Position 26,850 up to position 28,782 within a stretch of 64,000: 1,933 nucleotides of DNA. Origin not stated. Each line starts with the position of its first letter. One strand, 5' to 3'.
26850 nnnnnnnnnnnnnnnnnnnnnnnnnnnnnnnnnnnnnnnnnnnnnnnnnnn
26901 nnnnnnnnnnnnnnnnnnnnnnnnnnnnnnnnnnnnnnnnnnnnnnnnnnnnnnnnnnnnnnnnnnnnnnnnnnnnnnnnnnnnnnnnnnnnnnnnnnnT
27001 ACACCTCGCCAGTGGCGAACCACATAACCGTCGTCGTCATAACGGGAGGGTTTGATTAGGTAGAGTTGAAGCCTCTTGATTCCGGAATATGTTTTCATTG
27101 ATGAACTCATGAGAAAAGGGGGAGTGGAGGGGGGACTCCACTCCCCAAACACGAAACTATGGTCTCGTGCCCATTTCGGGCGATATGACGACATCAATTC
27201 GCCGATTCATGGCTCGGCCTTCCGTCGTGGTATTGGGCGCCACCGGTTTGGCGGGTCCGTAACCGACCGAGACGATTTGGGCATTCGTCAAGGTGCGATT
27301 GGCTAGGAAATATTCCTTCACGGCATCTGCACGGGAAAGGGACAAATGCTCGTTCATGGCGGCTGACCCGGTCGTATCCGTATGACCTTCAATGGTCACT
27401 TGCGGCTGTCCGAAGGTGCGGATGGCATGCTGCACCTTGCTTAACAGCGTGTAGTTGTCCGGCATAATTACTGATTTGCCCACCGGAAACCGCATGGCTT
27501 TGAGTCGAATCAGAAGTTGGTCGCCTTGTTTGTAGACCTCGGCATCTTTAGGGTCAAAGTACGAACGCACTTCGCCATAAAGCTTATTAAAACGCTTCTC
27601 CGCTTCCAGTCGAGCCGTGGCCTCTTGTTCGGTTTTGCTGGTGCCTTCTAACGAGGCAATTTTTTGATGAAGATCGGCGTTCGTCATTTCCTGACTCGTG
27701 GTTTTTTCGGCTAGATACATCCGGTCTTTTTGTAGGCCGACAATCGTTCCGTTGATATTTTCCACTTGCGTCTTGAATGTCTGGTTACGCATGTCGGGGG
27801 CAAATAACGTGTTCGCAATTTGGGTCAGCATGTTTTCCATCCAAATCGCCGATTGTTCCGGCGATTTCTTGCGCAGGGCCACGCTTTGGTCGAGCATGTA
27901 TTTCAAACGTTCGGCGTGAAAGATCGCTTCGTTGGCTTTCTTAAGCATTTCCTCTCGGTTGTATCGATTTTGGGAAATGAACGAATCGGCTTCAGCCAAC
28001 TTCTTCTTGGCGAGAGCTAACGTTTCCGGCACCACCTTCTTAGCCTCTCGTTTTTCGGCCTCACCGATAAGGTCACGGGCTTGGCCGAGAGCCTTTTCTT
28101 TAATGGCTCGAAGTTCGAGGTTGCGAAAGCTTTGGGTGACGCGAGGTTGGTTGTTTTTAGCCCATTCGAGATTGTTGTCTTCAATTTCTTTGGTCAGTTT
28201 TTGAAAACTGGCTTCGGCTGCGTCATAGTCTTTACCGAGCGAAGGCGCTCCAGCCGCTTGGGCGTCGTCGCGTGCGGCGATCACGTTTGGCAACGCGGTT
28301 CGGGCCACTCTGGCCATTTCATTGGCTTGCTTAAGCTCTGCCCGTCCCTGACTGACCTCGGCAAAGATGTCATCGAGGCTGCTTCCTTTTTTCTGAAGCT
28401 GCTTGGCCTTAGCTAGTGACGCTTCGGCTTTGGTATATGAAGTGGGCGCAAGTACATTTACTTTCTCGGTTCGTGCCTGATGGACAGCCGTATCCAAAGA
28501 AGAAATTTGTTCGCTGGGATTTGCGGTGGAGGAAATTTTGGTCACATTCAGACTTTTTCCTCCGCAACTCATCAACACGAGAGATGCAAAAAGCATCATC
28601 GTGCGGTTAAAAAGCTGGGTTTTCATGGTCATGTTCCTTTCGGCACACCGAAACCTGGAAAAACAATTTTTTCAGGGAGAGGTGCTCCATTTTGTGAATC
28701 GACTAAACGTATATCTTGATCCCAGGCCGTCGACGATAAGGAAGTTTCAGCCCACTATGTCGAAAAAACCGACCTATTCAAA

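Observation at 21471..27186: Duplicated structured 5' leader (two conserved hairpins) in front of the HAD-pgm-glgP operon and the B12-radical SAM gene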

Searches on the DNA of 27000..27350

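Call 10: search_rna_families(source=window, start=27000, end=27350, threshold=evalue, max_evalue=10)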
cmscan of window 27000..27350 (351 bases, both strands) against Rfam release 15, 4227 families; matches with E-value up to 10: 5.
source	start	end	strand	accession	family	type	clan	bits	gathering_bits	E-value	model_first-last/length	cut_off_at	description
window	27115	27150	+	RF04279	mir-H20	Gene; miRNA;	CL00141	15.5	99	3.2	1-82/82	no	mir-H20 microRNA precursor family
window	27129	27153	+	RF01785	blv_FSE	Cis-reg; frameshift_element;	-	13.9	34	6.1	1-27/27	no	ribosomal frameshift site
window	27109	27153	+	RF03417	mir-343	Gene; miRNA;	-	12.7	70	9.8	1-70/70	no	mir-343 microRNA precursor family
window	27113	27162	+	RF02151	MIMT1_1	Gene; lncRNA;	-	11.8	45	7.3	37-88/88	no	MER1 repeat containing imprinted transcript 1 conserved region 1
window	27087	27161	+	RF01696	Chlorobi-1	Gene; sRNA;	-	10.1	50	8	1-67/67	no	Chlorobi-1 RNA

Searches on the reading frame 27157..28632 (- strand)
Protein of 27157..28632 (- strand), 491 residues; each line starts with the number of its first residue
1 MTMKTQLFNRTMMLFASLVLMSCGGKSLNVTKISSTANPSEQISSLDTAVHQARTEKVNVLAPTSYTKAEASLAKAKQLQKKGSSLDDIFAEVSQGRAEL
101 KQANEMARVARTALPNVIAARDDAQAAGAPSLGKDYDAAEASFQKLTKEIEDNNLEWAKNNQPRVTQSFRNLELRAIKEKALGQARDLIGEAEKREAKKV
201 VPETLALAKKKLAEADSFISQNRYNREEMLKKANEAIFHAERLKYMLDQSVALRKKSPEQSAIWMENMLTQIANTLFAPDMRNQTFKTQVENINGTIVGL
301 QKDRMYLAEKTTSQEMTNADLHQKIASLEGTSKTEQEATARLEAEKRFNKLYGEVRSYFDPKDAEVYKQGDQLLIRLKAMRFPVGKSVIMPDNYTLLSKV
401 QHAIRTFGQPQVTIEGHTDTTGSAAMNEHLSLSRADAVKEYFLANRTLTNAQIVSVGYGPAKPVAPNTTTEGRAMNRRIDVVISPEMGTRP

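Call 11: search_protein_families(library=pfam, proteins=[window:27157-28632:-])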
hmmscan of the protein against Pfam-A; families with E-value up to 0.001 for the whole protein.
window:27157-28632:- (491 aa): 2 families
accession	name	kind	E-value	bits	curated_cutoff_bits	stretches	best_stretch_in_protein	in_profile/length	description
PF00691.25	OmpA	-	3.4e-19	69.4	27.2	1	382-477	2-98/98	OmpA family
PF14346.11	DUF4398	-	2.9e-06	28.1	27.9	1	42-113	2-74/78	Domain of unknown function (DUF4398)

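Call 37: find_homologous_proteins(query=window:27157-28626:-, max_evalue=1e-20)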
Query window:27157-28626:- (489 aa): 852 proteins with E <= 1e-20 among 8000 candidates; the best 120 are listed.
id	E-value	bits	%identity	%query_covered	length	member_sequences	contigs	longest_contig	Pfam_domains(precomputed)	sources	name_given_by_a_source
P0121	0.0e+0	1050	100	100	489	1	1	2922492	PF00691.26,PF14346.12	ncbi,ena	-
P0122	3.4e-179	615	60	97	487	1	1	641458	PF00691.26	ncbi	ncbi:MAG: OmpA family protein [Bdellovibrionota bacterium]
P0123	5.8e-170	584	58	96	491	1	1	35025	PF00691.26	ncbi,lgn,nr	ncbi:MAG: OmpA family protein [Bdellovibrionales bacterium]|nr:OmpA family protein [Bdellovibrionale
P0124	1.2e-152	527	53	97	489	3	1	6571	PF00691.26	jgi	jgi:outer membrane protein OmpA-like peptidoglycan-associated protein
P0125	1.7e-152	527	54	98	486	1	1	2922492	PF00691.26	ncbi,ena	-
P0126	2.9e-152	526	53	94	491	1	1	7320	PF00691.26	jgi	-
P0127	3.1e-152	526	53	94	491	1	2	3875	PF00691.26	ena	-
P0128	1.7e-151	523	53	94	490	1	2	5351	PF00691.26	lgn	-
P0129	2.7e-151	523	53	94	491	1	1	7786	PF00691.26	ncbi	ncbi:MAG: OmpA family protein [Thermodesulfobacteriota bacterium]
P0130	8.6e-151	521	52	98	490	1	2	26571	PF00691.26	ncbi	-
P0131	4.3e-150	519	52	97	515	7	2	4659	PF00691.26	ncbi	-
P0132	1.3e-149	517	53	97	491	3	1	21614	PF00691.26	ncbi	-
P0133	3.3e-149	516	52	97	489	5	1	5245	PF00691.26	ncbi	-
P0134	3.9e-149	516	51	97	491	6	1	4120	PF00691.26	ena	-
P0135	4.4e-149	515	53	96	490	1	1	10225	PF00691.26,PF14346.12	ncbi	ncbi:MAG: OmpA family protein [Syntrophobacteria bacterium]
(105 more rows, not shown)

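Call 39: find_encoding_contigs(protein=P0125, flank=10000, max_places=3)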
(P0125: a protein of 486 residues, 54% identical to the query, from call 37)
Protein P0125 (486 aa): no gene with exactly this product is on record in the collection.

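Call 40: find_encoding_contigs(protein=P0122, flank=10000, max_places=3)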
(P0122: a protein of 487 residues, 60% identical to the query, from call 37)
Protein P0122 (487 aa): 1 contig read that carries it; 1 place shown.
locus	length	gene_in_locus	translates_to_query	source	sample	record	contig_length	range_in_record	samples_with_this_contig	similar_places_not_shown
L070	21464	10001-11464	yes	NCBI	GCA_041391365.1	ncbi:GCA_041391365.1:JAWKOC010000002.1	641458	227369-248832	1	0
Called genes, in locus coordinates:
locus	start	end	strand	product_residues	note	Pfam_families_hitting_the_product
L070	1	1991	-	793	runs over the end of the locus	PF13229:Beta_helix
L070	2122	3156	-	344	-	PF01636:APH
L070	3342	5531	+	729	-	PF03030:H_PPase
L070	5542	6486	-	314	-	-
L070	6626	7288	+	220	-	PF03070:TENA_THI-4, PF14518:Haem_oxygenas_2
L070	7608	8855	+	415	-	PF07498:Rho_N, PF07497:Rho_RNA_bind, PF00006:ATP-synt_ab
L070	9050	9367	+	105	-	PF00216:Bac_DNA_binding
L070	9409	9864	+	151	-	PF00072:Response_reg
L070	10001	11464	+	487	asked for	PF00691:OmpA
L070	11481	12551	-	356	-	-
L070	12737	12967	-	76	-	PF13083:KH_KhpA-B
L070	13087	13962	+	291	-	PF01656:CbiA (faint), PF13401:AAA_22 (weak), PF00448:SRP54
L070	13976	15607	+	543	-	PF02690:Na_Pi_cotrans, PF01895:PhoU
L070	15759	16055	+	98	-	PF05164:ZapA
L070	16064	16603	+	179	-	PF01812:5-FTHF_cyc-lig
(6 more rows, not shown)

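Call 59: find_encoding_contigs(protein=P0123, flank=6000, max_places=2)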
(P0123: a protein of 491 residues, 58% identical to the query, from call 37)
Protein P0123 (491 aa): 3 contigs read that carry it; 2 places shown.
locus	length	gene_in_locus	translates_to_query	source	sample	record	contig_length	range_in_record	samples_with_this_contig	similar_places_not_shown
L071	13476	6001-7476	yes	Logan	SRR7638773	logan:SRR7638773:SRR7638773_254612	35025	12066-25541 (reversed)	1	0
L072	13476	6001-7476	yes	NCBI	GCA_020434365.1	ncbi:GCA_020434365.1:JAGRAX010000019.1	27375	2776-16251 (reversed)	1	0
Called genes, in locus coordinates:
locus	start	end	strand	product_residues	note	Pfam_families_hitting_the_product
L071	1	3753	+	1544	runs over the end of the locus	-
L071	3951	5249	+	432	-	PF07498:Rho_N, PF07497:Rho_RNA_bind, PF00006:ATP-synt_ab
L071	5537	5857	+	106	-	PF00216:Bac_DNA_binding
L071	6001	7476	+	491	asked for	PF00691:OmpA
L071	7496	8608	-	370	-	-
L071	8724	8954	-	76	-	PF13083:KH_KhpA-B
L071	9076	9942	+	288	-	PF00448:SRP54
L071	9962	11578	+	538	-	PF02690:Na_Pi_cotrans, PF01895:PhoU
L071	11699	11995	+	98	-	PF05164:ZapA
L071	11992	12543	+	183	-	PF01812:5-FTHF_cyc-lig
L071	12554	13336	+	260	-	PF00149:Metallophos, PF13277:YmdB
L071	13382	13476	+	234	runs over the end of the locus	-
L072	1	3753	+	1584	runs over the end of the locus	-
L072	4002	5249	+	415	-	PF07498:Rho_N, PF07497:Rho_RNA_bind, PF00006:ATP-synt_ab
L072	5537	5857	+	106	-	PF00216:Bac_DNA_binding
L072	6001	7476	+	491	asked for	PF00691:OmpA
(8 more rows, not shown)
